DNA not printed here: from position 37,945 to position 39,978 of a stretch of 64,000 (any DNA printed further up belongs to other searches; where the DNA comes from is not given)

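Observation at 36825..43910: Candidate C2-sulfonate/2-hydroxy-sulfonate substrate-level-phosphorylation module: Xsc-like enzyme + acetate kinase, divergent from a giant YdiJ-like FAD/Fe-S dehydrogenase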

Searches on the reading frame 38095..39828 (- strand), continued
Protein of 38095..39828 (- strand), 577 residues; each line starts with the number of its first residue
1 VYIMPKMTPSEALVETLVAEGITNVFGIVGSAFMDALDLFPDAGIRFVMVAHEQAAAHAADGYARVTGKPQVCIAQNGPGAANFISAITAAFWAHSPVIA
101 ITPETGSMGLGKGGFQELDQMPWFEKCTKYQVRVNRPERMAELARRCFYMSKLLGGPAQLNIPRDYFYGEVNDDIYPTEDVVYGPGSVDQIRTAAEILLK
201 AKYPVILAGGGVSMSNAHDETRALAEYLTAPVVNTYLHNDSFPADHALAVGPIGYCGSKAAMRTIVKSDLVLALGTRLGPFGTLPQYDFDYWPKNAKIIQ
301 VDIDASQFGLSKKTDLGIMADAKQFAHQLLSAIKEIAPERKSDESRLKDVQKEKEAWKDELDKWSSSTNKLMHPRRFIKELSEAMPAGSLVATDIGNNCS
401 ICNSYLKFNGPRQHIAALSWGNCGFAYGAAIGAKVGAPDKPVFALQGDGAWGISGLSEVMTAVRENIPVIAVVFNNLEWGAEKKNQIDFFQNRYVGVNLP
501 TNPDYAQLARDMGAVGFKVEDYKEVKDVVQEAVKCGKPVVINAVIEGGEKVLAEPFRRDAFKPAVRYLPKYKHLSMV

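Call 53: search_protein_families(library=ncbifam, max_evalue=1e-8, proteins=[L008:13110-13946:+, L008:14004-15698:+, L008:15811-17106:+, L008:17132-17929:+, L008:17953-18579:+, L008:19198-20010:-, L008:20030-20497:-, L067:6689-9631:-, L067:5909-6685:-, L070:5511-5855:-])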
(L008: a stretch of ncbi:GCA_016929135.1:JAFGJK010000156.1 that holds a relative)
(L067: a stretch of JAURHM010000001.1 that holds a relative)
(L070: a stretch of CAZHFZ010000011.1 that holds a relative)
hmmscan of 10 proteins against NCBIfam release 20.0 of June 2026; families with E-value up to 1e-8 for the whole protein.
L008:13110-13946:+ (278 aa): 214 families (the best 25 are shown)
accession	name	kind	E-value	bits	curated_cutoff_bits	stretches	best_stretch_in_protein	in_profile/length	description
NF005559.1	PRK07231.1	subfamily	6.7e-63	212.5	215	1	5-276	2-249/249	glucose 1-dehydrogenase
NF004198.0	PRK05653.1-3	equivalog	3.6e-56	190.4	296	1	4-276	4-248/248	3-oxoacyl-ACP reductase FabG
NF009466.0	PRK12826.1-2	subfamily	2.6e-55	187.6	222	1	8-276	4-246/248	3-oxoacyl-ACP reductase FabG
NF004197.0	PRK05653.1-1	equivalog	4e-55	187.1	332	1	3-276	3-248/249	3-oxoacyl-ACP reductase FabG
TIGR03971.1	SDR_subfam_1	subfamily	4.2e-53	180.4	300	1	5-276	1-270/271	mycofactocin-coupled SDR family oxidoreductase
TIGR01830.1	3oxo_ACP_reduc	equivalog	1.1e-52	179.1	297.75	1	10-273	1-237/239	3-oxoacyl-[acyl-carrier-protein] reductase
NF009093.0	PRK12429.1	subfamily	1.3e-52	178.6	258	1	5-276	3-258/259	3-hydroxybutyrate dehydrogenase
NF004791.0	PRK06138.1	equivalog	4.3e-52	176.9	312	1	4-275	2-250/252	SDR family oxidoreductase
NF052558.1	MBtsdlDhBudC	equivalog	1.4e-50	172.2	270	1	6-274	2-241/250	meso-2,3-butanediol dehydrogenase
TIGR01963.1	PHB_DH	subfamily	2.9e-49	167.6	307.05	1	8-276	2-254/255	3-hydroxybutyrate dehydrogenase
NF006080.0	PRK08226.1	equivalog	1.9e-48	165.2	356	1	4-275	3-254/263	SDR family oxidoreductase UcpA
NF005007.0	PRK06398.1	equivalog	5.2e-48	163.5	341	1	57-274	30-245/259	aldose dehydrogenase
NF005853.0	PRK07774.1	equivalog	7e-48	163.2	303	1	4-276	3-248/250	SDR family oxidoreductase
NF005472.0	PRK07067.1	equivalog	5.4e-47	160.5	338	1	5-276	4-256/257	L-iditol 2-dehydrogenase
NF006070.0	PRK08213.1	subfamily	6.8e-47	160.2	279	1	4-274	9-256/259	gluconate 5-dehydrogenase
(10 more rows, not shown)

L008:14004-15698:+ (564 aa): 51 families (the best 25 are shown)
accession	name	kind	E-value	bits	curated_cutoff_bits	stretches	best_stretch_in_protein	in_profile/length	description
NF004516.0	PRK05858.1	equivalog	5.3e-116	388.3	587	1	5-554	12-545/548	acetolactate synthase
NF058623.1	HdaclCoAlyACT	equivalog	6.4e-98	328.8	600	1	9-551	15-547/575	2-hydroxyacyl-CoA lyase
NF004919.0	PRK06276.1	equivalog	1.5e-92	310.8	866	1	6-549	3-543/582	acetolactate synthase large subunit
NF006187.0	PRK08322.1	equivalog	8e-90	301.8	509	1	12-545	10-529/548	acetolactate synthase large subunit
NF006052.0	PRK08199.1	subfamily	8.6e-89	298.3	539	1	4-552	8-545/559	thiamine pyrophosphate protein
TIGR00118.1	acolac_lg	equivalog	9.6e-89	298.3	538.35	1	6-548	3-539/557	biosynthetic-type acetolactate synthase large subunit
NF006721.0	PRK09259.1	equivalog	9.8e-89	298.5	557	1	7-548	18-554/574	oxalyl-CoA decarboxylase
TIGR03254.1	oxalate_oxc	equivalog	6.1e-84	282.7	739.4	1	6-548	5-541/554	oxalyl-CoA decarboxylase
NF004710.0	PRK06048.1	equivalog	1.3e-81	274.8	976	1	2-546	6-539/561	acetolactate synthase large subunit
NF006378.0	PRK08617.1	equivalog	4.8e-78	262.9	510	1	5-545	9-539/556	acetolactate synthase AlsS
NF006122.0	PRK08266.1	subfamily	1.5e-77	261.4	571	1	2-545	2-525/543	hypothetical protein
NF004772.0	PRK06112.1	subfamily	8.7e-76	255.4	673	1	8-551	18-566/578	acetolactate synthase catalytic subunit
NF006319.0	PRK08527.1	equivalog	1.5e-73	248.2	905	1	1-545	1-539/565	acetolactate synthase large subunit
TIGR02418.1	acolac_catab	equivalog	1.5e-73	248.1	551.1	1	8-545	3-530/539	acetolactate synthase AlsS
NF006377.0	PRK08611.1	equivalog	1.6e-73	248.2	742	1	1-562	1-548/576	pyruvate oxidase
NF005713.0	PRK07525.1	subfamily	1e-68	232.2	620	1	12-545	14-563/592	sulfoacetaldehyde acetyltransferase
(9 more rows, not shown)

L008:15811-17106:+ (431 aa): 27 families (the best 25 are shown)
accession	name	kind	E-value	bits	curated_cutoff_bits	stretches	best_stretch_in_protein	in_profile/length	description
TIGR00893.1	2A0114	subfamily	8.3e-52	176.5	395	1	26-409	1-395/399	D-galactonate transporter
TIGR00895.1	2A0115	subfamily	4.3e-31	108.2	418.55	1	14-385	12-397/398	aromatic acid/H+ symport family MFS transporter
TIGR00881.1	2A0104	subfamily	2.2e-30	106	407.75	1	25-394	1-378/379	phosphoglycerate transporter protein PgtP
TIGR00880.1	2_A_01_02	superfamily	4.8e-20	72.1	131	1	57-193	1-137/141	multidrug resistance protein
TIGR00886.1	2A0108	subfamily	1.2e-18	67.3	311.7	1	36-345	18-334/368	NarK family nitrate/nitrite MFS transporter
NF033135.1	cmx_cmrA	equivalog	2.2e-16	59.9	400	1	33-402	17-365/374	Cmx/CmrA family chloramphenicol efflux MFS transporter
NF008586.0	PRK11551.1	equivalog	6.1e-16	58.4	410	1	20-394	16-375/406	3-(3-hydroxy-phenyl)propionate transporter MhpT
NF003024.0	PRK03893.1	subfamily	6.9e-16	58.1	604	1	18-242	20-233/497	sialate:H+ symport family MFS transporter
TIGR02332.1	HpaX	equivalog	8.3e-16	58.1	615.4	1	16-390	6-397/412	4-hydroxyphenylacetate permease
NF038077.1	MFS_export_MxcK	equivalog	1.5e-13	50.6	525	1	25-257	17-238/405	myxochelin export MFS transporter MxcK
NF002921.0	PRK03545.1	equivalog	1.9e-13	50.2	401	1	20-190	15-184/396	sugar transporter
NF053517.1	HbztTptrPcaK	equivalog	4.6e-13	48.9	770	1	12-194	13-195/437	4-hydroxybenzoate transporter PcaK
TIGR00891.1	2A0112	subfamily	6.7e-13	48.5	552.9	1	17-396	11-308/405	sialate:H+ symport family MFS transporter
TIGR00894.1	2A0114euk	subfamily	1.9e-12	46.5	626.45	1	49-335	71-370/465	Na(+)-dependent inorganic phosphate cotransporter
NF052357.1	GlucTporGlcPStph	equivalog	1.9e-11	43.4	750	1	20-193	8-181/445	glucose transporter GlcP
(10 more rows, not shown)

L008:17132-17929:+ (265 aa): 204 families (the best 25 are shown)
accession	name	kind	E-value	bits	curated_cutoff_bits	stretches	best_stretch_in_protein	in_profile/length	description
NF004825.0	PRK06181.1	equivalog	6e-86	288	215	1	2-263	4-266/268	SDR family oxidoreductase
NF005495.0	PRK07109.1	subfamily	2.8e-53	181.3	264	1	2-257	6-260/334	SDR family oxidoreductase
NF005878.0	PRK07825.1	subfamily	1.8e-52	178.4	287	1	3-261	8-253/278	short chain dehydrogenase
NF004526.0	PRK05872.1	subfamily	4.8e-49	167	276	1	3-224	9-232/297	short-chain dehydrogenase/reductase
NF004514.1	PRK05855.1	equivalog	2e-48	165.3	455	1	2-251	311-569/578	SDR family oxidoreductase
NF052558.1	MBtsdlDhBudC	equivalog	2.2e-47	161.7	270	1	2-221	1-219/250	meso-2,3-butanediol dehydrogenase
NF004196.0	PRK05650.1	equivalog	1.2e-44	152.4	297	1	5-258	3-258/272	SDR family oxidoreductase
NF004198.0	PRK05653.1-3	equivalog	1.2e-43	149.3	296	1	2-219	5-222/248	3-oxoacyl-ACP reductase FabG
NF006123.0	PRK08267.1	equivalog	5.8e-43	147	261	1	5-260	3-256/261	SDR family oxidoreductase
NF005559.1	PRK07231.1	subfamily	3.5e-42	144.6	215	1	2-221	2-225/249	glucose 1-dehydrogenase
NF009466.0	PRK12826.1-2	subfamily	1.5e-41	142.5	222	1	4-221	3-222/248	3-oxoacyl-ACP reductase FabG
NF009093.0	PRK12429.1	subfamily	2.2e-41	141.9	258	1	2-243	3-236/259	3-hydroxybutyrate dehydrogenase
NF005881.0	PRK07832.1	equivalog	9.3e-41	139.9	296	1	2-257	7-270/287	SDR family oxidoreductase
TIGR01830.1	3oxo_ACP_reduc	equivalog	5.5e-40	137.6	297.75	1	7-221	1-216/239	3-oxoacyl-[acyl-carrier-protein] reductase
NF004823.0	PRK06179.1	subfamily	7.3e-40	137.1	310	1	3-250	4-256/271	oxidoreductase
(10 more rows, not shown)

L008:17953-18579:+ (208 aa): 7 families
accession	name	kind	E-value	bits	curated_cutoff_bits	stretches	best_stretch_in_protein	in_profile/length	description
NF053878.1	FATransRegFadRBac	equivalog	7.2e-17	61.8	200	1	12-171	2-158/190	fatty acid metabolism transcriptional regulator FadR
TIGR03384.1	betaine_BetI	equivalog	2.5e-15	56.7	201.3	1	7-96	2-91/189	choline-binding transcriptional repressor BetI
NF001978.0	PRK00767.1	equivalog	5.5e-15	55.7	118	1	7-96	3-93/197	transcriptional regulator BetI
TIGR03613.1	RutR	equivalog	8.2e-14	51.9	368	1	6-183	1-173/202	pyrimidine utilization regulatory protein R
NF050111.1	TransRegSACE7040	equivalog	2.2e-10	40.7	250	1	13-106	1-94/186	SACE_7040 family transcriptional regulator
NF053731.1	TransRegFasRMycb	equivalog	9.1e-10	38.7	330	1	11-111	9-109/199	HTH-type transcriptional activator FasR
NF011584.0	PRK15008.1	equivalog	3.8e-09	36.7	230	1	7-186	12-186/212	HTH-type transcriptional regulator RutR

L008:19198-20010:- (270 aa): 194 families (the best 25 are shown)
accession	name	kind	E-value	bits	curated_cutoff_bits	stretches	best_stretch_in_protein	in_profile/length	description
NF004825.0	PRK06181.1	equivalog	9.9e-49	166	215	1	2-266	3-265/268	SDR family oxidoreductase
NF005881.0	PRK07832.1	equivalog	7.1e-43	146.8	296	1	2-263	6-272/287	SDR family oxidoreductase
NF005878.0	PRK07825.1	subfamily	1.4e-40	139.4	287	1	2-266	6-254/278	short chain dehydrogenase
NF006123.0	PRK08267.1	equivalog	1.3e-38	132.8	261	1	5-262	2-254/261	SDR family oxidoreductase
NF005495.0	PRK07109.1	subfamily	5.1e-37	127.9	264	1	2-268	5-267/334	SDR family oxidoreductase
NF009466.0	PRK12826.1-2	subfamily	1.1e-36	126.6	222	1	5-224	3-221/248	3-oxoacyl-ACP reductase FabG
NF005806.0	PRK07666.1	equivalog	1.9e-36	125.6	286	1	2-225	4-221/239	3-ketoacyl-ACP reductase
NF004824.0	PRK06180.1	subfamily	2.1e-36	125.6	298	1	4-188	3-181/279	oxidoreductase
NF005437.0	PRK07024.1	equivalog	4.3e-36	124.7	266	1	4-266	3-249/259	SDR family oxidoreductase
NF004196.0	PRK05650.1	equivalog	5.3e-36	124.1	297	1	6-266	3-262/272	SDR family oxidoreductase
NF005594.0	PRK07326.1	equivalog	1e-35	123.4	271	1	2-195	3-191/237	SDR family oxidoreductase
NF005539.0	PRK07201.1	equivalog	3.1e-35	122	549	1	2-265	367-619/657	SDR family oxidoreductase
NF005672.0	PRK07454.1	equivalog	6.7e-35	120.4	234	1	4-199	5-197/241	SDR family oxidoreductase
NF004514.1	PRK05855.1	equivalog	1.9e-33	115.9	455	1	3-254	311-568/578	SDR family oxidoreductase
NF004526.0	PRK05872.1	subfamily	2.1e-33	115.7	276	1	2-265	7-266/297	short-chain dehydrogenase/reductase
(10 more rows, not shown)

L008:20030-20497:- (155 aa): 1 family
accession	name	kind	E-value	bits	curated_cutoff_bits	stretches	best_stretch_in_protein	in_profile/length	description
TIGR03081.1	metmalonyl_epim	equivalog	6.5e-12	46.1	114.95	1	17-131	1-106/129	methylmalonyl-CoA epimerase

L067:6689-9631:- (980 aa): 9 families
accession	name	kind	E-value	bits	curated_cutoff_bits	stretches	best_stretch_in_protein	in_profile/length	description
NF049975.1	2HglutDHaseYdiJ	equivalog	4.3e-150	501.5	1350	2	22-613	21-620/1018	D-2-hydroxyglutarate dehydrogenase YdiJ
NF008369.0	PRK11168.1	equivalog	1.6e-55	188.6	278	1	622-972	50-400/401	anaerobic glycerol-3-phosphate dehydrogenase subunit C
TIGR00387.1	glcD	equivalog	8.1e-55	186.3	567.9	2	55-189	1-136/413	glycolate oxidase subunit GlcD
NF008408.0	PRK11230.1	equivalog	2.9e-46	158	897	2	15-194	17-199/499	glycolate oxidase subunit GlcD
TIGR03379.1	glycerol3P_GlpC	equivalog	8.6e-37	126.8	279.9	1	622-971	44-396/397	anaerobic glycerol-3-phosphate dehydrogenase subunit GlpC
NF045670.1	quin_L_LdhH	equivalog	1.8e-29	102.5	800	1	622-963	346-696/706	L-lactate dehydrogenase (quinone) large subunit LdhH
NF008434.0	PRK11274.1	equivalog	2.4e-21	76.1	333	1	559-971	12-407/409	glycolate oxidase subunit GlcF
NF004898.0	PRK06259.1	equivalog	2e-10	40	385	1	621-927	177-440/488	fumarate reductase (CoM/CoB) subunit TfrB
NF053785.1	DcplphribOxDprE1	equivalog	4.7e-09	36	500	1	55-197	18-159/449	decaprenylphosphoryl-beta-D-ribose oxidase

L067:5909-6685:- (258 aa): 0 families

L070:5511-5855:- (114 aa): 0 families

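Call 58: search_protein_families(library=pfam, max_evalue=0.00001, proteins=[L067:5909-6685:-])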
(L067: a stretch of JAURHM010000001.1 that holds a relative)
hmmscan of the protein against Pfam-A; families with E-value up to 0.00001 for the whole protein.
L067:5909-6685:- (258 aa): 1 family
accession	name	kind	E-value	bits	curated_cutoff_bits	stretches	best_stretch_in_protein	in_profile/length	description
PF01925.25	TauE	-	7.8e-21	75.3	32.6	1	16-244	2-234/237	Sulfite exporter TauE/SafE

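Call 63: find_homologous_proteins(query=L011:14286-15980:+, max_evalue=1e-60)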
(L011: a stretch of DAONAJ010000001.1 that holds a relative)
Query L011:14286-15980:+ (564 aa): 2796 proteins with E <= 1e-60 among 8000 candidates; the best 120 are listed.
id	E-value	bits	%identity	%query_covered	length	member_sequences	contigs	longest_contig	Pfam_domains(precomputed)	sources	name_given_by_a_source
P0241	0.0e+0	1256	100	100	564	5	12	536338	PF02775.27,PF02776.24,PF00205.29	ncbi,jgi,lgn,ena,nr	ncbi:MAG TPA: thiamine pyrophosphate-binding protein [Spirochaetota bacterium]|nr:thiamine pyrophosp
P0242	0.0e+0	1149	89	100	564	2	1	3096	PF02775.27,PF02776.24,PF00205.29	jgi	jgi:acetolactate synthase I/II/III large subunit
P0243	0.0e+0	1139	89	100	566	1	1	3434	PF02775.27,PF02776.24,PF00205.29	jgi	jgi:acetolactate synthase I/II/III large subunit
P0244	0.0e+0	1132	88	100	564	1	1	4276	PF02775.27,PF02776.24,PF00205.29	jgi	jgi:acetolactate synthase I/II/III large subunit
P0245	0.0e+0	1126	88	100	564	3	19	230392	PF02775.27,PF02776.24,PF00205.29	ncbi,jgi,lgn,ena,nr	ncbi:MAG TPA: thiamine pyrophosphate-binding protein [Spirochaetota bacterium]|nr:thiamine pyrophosp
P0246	0.0e+0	1091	86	100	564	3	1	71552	PF02775.27,PF02776.24,PF00205.29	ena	-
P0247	0.0e+0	1090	85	100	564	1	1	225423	PF02775.27,PF02776.24,PF00205.29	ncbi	-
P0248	0.0e+0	1089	85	100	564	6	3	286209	PF02775.27,PF02776.24,PF00205.29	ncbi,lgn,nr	ncbi:MAG: thiamine pyrophosphate-binding protein [Spirochaetes bacterium]|nr:thiamine pyrophosphate-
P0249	0.0e+0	1073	83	100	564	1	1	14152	PF02775.27,PF02776.24,PF00205.29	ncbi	-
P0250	0.0e+0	1062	82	100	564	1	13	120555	PF02775.27,PF02776.24,PF00205.29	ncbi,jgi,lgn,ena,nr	ncbi:MAG TPA: thiamine pyrophosphate-binding protein [Spirochaetota bacterium]|nr:thiamine pyrophosp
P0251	0.0e+0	1061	84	100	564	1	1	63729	PF02775.27,PF02776.24,PF00205.29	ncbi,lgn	-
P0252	0.0e+0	1061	82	100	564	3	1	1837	PF02775.27,PF02776.24,PF00205.29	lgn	-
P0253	0.0e+0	1059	82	100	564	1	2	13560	PF02775.27,PF02776.24,PF00205.29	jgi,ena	-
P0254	0.0e+0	1058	82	100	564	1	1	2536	PF02775.27,PF02776.24,PF00205.29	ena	-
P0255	0.0e+0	1057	82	100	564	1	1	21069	PF02775.27,PF02776.24,PF00205.29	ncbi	-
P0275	4.7e-288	974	76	100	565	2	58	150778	PF02775.27,PF02776.24,PF00205.29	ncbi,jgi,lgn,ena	-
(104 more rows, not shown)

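Call 64: find_encoding_contigs(protein=P0002, flank=10000, max_places=2)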
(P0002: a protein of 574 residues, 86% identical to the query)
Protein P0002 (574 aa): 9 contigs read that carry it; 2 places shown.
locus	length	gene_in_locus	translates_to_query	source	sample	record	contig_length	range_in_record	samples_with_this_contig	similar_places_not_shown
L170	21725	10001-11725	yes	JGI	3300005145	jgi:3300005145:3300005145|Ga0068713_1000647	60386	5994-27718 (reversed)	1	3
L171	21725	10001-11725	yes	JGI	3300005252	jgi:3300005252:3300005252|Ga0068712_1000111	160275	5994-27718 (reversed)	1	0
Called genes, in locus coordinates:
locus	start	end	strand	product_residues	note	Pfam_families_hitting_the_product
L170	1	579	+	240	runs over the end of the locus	PF00753:Lactamase_B, PF23023:Anti-Pycsar_Apyc1, PF19583:ODP (weak)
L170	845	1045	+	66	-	-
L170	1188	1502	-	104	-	-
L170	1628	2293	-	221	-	-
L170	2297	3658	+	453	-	PF02310:B12-binding, PF04055:Radical_SAM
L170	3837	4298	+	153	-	-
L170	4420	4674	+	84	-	PF04014:MazE_antitoxin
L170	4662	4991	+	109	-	PF02452:PemK_toxin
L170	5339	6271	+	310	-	PF05552:MS_channel_1st_1 (weak), PF21088:MS_channel_1st, PF00924:MS_channel_2nd, PF21082:MS_channel_3rd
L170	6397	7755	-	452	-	PF05762:VWA_CoxE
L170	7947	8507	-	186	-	PF02525:Flavodoxin_2, PF03358:FMN_red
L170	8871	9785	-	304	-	PF05496:RuvB_N (faint), PF00004:AAA (weak), PF07726:AAA_3 (faint), PF07728:AAA_5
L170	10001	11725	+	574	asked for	PF02776:TPP_enzyme_N, PF00205:TPP_enzyme_M, PF02775:TPP_enzyme_C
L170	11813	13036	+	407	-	PF00871:Acetate_kinase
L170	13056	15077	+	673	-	PF02730:AFOR_N, PF01314:AFOR_C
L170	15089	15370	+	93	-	PF02597:ThiS (weak)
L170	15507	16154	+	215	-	PF00440:TetR_N, PF17938:TetR_C_29 (weak)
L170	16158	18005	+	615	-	PF02776:TPP_enzyme_N, PF00205:TPP_enzyme_M, PF02775:TPP_enzyme_C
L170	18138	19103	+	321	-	PF01073:3Beta_HSD, PF01370:Epimerase, PF02719:Polysacc_synt_2, PF04321:RmlD_sub_bind (weak), PF13460:NAD_binding_10 (weak), PF16363:GDP_Man_Dehyd, PF07993:NAD_binding_4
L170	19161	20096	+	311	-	PF13593:SBF_like, PF01758:SBF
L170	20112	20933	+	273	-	PF00106:adh_short, PF08659:KR, PF13561:adh_short_C2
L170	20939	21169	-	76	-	-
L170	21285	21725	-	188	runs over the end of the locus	-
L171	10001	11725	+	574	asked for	PF02776:TPP_enzyme_N, PF00205:TPP_enzyme_M, PF02775:TPP_enzyme_C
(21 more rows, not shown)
